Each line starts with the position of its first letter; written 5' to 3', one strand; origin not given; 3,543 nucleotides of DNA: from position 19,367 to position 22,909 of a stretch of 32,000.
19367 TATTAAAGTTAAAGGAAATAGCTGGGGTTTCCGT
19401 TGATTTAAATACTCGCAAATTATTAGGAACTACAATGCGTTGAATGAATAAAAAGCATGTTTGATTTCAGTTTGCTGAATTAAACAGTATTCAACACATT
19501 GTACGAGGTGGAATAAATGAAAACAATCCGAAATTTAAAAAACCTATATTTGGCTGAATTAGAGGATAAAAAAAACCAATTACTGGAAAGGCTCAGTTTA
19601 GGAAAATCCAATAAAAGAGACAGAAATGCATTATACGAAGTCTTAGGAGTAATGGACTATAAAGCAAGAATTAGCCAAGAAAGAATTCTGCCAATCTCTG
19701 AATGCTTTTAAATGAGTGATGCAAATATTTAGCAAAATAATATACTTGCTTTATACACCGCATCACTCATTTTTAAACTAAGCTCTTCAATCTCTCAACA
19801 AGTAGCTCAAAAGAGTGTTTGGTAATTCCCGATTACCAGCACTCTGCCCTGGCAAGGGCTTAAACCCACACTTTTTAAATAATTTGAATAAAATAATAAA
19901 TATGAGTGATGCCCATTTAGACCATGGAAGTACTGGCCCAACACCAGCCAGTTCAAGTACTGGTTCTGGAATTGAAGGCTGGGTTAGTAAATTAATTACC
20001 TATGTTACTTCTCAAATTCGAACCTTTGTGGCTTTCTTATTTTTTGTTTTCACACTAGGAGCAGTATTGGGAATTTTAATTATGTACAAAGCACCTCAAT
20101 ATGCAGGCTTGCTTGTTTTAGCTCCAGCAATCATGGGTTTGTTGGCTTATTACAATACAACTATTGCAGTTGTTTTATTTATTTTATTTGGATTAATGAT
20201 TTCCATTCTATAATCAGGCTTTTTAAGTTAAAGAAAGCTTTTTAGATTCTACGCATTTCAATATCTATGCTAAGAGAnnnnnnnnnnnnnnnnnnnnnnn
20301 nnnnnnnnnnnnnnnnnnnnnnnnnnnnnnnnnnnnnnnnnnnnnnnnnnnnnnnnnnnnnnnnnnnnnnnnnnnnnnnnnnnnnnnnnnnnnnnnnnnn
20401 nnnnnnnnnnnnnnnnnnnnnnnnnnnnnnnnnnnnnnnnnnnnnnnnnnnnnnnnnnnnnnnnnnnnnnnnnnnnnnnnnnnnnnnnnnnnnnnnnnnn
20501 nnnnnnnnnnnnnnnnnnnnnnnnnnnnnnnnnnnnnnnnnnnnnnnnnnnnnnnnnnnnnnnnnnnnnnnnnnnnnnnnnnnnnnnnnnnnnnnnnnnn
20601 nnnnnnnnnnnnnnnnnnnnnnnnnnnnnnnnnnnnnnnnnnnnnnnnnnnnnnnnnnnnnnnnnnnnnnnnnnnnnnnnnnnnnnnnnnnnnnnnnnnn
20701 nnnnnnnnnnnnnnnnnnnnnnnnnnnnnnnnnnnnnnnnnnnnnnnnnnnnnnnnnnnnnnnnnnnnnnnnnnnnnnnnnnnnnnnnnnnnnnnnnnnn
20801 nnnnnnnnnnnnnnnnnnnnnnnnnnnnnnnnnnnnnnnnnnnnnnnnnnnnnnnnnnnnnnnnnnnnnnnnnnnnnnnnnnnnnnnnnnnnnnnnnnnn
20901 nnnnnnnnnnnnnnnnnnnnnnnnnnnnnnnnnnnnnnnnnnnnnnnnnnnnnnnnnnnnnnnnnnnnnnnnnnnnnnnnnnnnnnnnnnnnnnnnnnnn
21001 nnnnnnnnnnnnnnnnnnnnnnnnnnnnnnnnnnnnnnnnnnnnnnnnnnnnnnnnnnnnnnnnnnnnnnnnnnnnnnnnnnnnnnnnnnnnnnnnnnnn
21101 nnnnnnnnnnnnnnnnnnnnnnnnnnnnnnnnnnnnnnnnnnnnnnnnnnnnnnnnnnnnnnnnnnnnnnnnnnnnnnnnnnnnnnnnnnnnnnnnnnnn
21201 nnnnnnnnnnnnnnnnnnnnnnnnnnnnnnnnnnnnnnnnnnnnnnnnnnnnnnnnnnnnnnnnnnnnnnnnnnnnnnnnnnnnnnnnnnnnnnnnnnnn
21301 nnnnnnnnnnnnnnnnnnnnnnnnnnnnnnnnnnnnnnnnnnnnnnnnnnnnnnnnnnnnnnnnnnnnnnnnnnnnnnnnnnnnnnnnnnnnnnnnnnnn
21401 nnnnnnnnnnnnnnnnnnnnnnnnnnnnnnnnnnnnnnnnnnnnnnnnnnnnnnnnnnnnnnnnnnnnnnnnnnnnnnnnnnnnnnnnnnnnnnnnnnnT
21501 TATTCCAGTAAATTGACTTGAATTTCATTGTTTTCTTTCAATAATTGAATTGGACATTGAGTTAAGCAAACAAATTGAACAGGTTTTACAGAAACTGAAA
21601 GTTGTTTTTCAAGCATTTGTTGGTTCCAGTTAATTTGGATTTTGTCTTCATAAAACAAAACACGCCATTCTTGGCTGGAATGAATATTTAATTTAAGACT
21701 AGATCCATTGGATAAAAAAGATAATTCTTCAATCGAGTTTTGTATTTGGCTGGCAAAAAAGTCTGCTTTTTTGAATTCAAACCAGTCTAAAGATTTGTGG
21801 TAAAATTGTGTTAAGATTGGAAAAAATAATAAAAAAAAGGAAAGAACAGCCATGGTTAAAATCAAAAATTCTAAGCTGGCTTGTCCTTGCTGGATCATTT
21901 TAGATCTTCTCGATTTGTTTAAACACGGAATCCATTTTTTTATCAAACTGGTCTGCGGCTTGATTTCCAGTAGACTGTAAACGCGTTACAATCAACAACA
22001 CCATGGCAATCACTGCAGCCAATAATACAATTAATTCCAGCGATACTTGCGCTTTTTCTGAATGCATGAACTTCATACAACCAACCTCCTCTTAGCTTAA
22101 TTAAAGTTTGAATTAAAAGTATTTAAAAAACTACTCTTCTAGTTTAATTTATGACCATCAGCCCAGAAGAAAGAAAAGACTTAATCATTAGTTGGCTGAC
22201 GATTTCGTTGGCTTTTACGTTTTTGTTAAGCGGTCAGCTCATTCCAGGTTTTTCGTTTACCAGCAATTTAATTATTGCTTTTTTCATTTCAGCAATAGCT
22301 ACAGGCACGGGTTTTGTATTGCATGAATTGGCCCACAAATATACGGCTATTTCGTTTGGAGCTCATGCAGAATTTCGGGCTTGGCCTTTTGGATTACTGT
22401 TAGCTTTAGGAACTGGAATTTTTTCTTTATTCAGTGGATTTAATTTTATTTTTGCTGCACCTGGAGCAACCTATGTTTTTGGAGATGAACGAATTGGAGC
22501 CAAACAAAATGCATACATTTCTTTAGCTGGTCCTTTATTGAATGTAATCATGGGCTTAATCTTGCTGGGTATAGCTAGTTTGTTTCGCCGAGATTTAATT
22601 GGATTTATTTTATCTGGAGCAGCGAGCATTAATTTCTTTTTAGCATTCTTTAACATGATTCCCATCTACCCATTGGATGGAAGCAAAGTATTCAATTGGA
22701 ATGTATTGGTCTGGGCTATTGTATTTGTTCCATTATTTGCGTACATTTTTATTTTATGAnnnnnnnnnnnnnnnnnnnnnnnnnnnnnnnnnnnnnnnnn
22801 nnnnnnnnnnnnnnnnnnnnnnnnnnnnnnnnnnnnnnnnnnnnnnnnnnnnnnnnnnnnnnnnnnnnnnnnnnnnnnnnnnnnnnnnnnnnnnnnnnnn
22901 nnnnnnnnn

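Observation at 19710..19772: Repeated 45-nt conserved core inside hairpins whose outer stems differ but stay complementary (copy A; copy B at 30800-30868)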

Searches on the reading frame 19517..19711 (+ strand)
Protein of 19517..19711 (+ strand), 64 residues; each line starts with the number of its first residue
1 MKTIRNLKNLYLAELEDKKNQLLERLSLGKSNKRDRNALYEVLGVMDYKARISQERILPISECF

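Call 11: search_protein_families(library=pfam, proteins=[window:19517-19711:+])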
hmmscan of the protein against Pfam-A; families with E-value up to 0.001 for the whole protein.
window:19517-19711:+ (64 aa): 0 families

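Call 58: search_protein_representatives(protein=window:19517-19711:+)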
Query: 64 residues. Proteins with E-value up to 0.001 (for the whole library): 3; up to 1e-10: 1; up to 1e-30: 1. The best 3 are listed.
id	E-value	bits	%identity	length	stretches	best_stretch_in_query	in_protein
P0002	1.6e-33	128.3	100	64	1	1-64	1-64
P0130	1.6e-04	37.6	43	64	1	5-58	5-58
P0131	2.5e-04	37.0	42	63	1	7-58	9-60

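Call 64: find_encoding_contigs(protein=P0131, flank=10000, max_places=3)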
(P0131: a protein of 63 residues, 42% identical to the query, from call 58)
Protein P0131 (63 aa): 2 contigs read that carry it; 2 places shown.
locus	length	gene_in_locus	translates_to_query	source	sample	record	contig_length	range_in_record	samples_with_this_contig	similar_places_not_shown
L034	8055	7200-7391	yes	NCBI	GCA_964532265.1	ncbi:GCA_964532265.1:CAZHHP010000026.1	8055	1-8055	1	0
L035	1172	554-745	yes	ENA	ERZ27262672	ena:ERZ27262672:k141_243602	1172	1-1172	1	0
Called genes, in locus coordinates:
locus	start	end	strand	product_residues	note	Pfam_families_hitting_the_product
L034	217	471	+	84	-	PF25213:HVO_A0261_N, PF12840:HTH_20 (weak), PF01022:HTH_5 (weak), PF01978:TrmB (weak), PF01325:Fe_dep_repress (weak), PF14947:HTH_45 (weak)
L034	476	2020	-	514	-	PF05496:RuvB_N (weak), PF00004:AAA, PF13173:AAA_14 (faint)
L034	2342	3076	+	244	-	-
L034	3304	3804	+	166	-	-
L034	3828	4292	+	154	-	PF01978:TrmB, PF24034:DUF7343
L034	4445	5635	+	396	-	PF01926:MMR_HSR1, PF02421:FeoB_N (weak), PF08438:YGR210-like_G4, PF02824:TGS (weak)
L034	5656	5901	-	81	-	-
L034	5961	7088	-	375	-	PF01637:ATPase_2, PF13191:AAA_16, PF00004:AAA, PF05729:NACHT (weak), PF13401:AAA_22, PF22703:Cdc6_lid, PF09079:WHD_Cdc6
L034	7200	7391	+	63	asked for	-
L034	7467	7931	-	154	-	PF00565:SNase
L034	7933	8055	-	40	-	?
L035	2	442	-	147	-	?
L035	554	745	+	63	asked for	-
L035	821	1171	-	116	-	?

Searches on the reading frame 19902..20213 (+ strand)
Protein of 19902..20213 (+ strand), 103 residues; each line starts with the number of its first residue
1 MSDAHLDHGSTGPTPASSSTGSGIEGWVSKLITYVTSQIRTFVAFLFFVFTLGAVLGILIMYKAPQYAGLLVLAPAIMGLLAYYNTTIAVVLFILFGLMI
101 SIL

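Call 11: search_protein_families(library=pfam, proteins=[window:19905-20213:+])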
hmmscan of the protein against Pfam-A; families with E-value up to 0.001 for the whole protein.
window:19905-20213:+ (102 aa): 0 families

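Call 46: find_homologous_proteins(query=window:19902-20213:+, max_evalue=0.001)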
Query window:19902-20213:+ (103 aa): 6 proteins with E <= 0.001 among 10 candidates.
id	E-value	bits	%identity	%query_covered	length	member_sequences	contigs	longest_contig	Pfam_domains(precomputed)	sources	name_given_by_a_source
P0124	3.9e-57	209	100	100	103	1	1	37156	-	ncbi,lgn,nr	ncbi:MAG: hypothetical protein Q7S92_00740 [Candidatus Diapherotrites archaeon]|nr:hypothetical prot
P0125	7.3e-48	179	84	100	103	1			-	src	-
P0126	5.3e-33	131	64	100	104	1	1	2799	-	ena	-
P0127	2.0e-22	97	48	91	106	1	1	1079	-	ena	-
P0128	2.0e-11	62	39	89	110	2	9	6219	-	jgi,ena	-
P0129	1.8e-5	43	38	69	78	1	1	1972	-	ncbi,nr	ncbi:MAG: hypothetical protein Q7R47_06285 [Candidatus Diapherotrites archaeon]|nr:hypothetical prot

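Call 47: find_encoding_contigs(protein=P0126, flank=10000, max_places=3)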
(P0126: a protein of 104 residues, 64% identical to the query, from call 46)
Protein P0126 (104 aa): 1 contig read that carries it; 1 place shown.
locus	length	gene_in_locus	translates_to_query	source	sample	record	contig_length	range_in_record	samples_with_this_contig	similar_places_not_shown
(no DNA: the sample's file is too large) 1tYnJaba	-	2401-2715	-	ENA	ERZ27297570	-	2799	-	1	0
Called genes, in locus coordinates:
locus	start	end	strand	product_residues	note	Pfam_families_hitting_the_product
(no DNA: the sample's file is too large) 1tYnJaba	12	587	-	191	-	PF04011:LemA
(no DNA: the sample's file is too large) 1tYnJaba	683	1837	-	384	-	PF01637:ATPase_2 (weak), PF13191:AAA_16, PF24883:NPHP3_N (weak), PF00004:AAA, PF09848:SLFN-g3_helicase (weak), PF13401:AAA_22, PF22703:Cdc6_lid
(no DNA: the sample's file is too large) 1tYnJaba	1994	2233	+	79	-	-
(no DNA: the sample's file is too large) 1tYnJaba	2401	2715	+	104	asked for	-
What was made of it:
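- The closest relative's spacer before o102 is also long (167 nt, call 47), so copy A may be old.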

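Call 48: find_encoding_contigs(protein=P0125, flank=10000, max_places=3)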
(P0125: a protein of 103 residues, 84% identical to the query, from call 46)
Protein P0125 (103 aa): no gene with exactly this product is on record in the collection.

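Call 49: find_encoding_contigs(protein=P0128, flank=10000, max_places=3)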
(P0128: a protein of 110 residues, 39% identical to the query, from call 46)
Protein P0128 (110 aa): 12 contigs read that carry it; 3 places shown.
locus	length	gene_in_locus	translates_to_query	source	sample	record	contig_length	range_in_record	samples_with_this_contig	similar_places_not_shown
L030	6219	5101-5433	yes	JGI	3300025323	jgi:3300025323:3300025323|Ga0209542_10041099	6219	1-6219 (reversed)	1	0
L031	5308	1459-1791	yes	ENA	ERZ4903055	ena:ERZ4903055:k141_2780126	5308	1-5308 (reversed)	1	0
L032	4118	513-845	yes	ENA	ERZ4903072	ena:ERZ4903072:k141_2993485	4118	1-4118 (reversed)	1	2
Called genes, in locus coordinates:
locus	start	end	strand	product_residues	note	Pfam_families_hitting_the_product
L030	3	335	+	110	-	?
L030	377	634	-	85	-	-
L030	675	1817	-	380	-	-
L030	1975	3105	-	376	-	PF01637:ATPase_2, PF13191:AAA_16, PF00270:DEAD (faint), PF06414:Zeta_toxin (faint), PF00004:AAA, PF13401:AAA_22, PF22703:Cdc6_lid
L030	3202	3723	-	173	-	-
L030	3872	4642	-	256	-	-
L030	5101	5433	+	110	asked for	-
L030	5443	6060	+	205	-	PF01022:HTH_5, PF12840:HTH_20 (weak), PF14947:HTH_45 (faint)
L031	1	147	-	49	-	?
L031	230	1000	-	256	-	-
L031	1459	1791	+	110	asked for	-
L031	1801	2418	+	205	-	PF01022:HTH_5, PF12840:HTH_20 (weak), PF14947:HTH_45 (faint)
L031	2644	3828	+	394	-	PF01751:Toprim, PF01131:Topoisom_bac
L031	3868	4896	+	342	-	PF01131:Topoisom_bac, PF01396:Zn_ribbon_Top1 (weak)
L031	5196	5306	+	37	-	?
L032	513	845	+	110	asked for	-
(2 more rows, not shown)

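Call 63: find_encoding_contigs(protein=P0127, flank=10000, max_places=3)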
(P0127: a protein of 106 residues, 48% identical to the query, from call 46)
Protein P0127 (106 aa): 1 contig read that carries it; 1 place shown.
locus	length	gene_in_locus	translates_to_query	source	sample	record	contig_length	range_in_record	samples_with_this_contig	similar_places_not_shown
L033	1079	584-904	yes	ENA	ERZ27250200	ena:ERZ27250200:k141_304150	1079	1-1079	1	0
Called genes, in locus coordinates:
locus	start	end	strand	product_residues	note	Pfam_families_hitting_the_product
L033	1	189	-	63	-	?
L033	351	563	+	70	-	-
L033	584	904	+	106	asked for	-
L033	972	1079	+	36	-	?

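Call 80: find_encoding_contigs(protein=P0124, flank=10000, max_places=4)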
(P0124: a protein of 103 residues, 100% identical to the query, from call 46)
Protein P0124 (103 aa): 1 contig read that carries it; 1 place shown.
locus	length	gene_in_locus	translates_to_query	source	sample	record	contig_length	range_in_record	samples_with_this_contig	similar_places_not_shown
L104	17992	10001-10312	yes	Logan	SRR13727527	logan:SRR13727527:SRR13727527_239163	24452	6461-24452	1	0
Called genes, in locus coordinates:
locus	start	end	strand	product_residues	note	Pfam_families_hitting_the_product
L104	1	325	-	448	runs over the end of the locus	PF05496:RuvB_N (weak), PF13191:AAA_16 (faint), PF13173:AAA_14 (weak), PF00004:AAA, PF25361:AAA_lid_RFC1 (weak), PF21960:RCF1-5-like_lid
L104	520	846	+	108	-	PF24839:DUF7718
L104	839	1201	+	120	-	PF12840:HTH_20 (weak), PF25212:HVO_A0114, PF01047:MarR (weak), PF08279:HTH_11 (faint)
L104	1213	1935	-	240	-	PF00106:adh_short, PF08659:KR (weak), PF13561:adh_short_C2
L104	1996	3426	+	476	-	PF00266:Aminotran_5 (faint)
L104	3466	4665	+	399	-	PF01926:MMR_HSR1, PF08438:YGR210-like_G4, PF02824:TGS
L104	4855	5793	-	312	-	PF02518:HATPase_c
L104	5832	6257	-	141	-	PF09391:DUF2000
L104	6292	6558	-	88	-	-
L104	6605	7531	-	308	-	PF04536:TPM_phosphatase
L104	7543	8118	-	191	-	PF04011:LemA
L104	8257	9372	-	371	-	PF01637:ATPase_2 (weak), PF13191:AAA_16, PF00004:AAA, PF13401:AAA_22, PF24883:NPHP3_N (weak), PF22703:Cdc6_lid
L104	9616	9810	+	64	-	-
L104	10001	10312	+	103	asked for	-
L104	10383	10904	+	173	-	-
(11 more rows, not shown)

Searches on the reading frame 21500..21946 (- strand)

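Call 92: search_protein_families(library=pfam, proteins=[window:21500-21946:-], max_evalue=0.01)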
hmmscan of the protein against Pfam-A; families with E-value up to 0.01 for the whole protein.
window:21500-21946:- (148 aa): 1 family
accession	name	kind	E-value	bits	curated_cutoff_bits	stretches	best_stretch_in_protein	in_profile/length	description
PF04021.17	Class_IIIsignal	-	0.0037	17.6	23.7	1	21-35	3-17/27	Class III signal peptide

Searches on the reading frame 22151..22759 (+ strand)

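Call 92: search_protein_families(library=pfam, proteins=[window:22151-22759:+], max_evalue=0.01)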
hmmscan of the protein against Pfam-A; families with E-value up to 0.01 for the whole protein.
window:22151-22759:+ (202 aa): 1 family
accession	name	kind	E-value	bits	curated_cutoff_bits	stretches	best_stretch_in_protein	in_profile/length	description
PF02163.28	Peptidase_M50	-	5.2e-11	42.7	27.2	2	153-182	162-191/221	Peptidase family M50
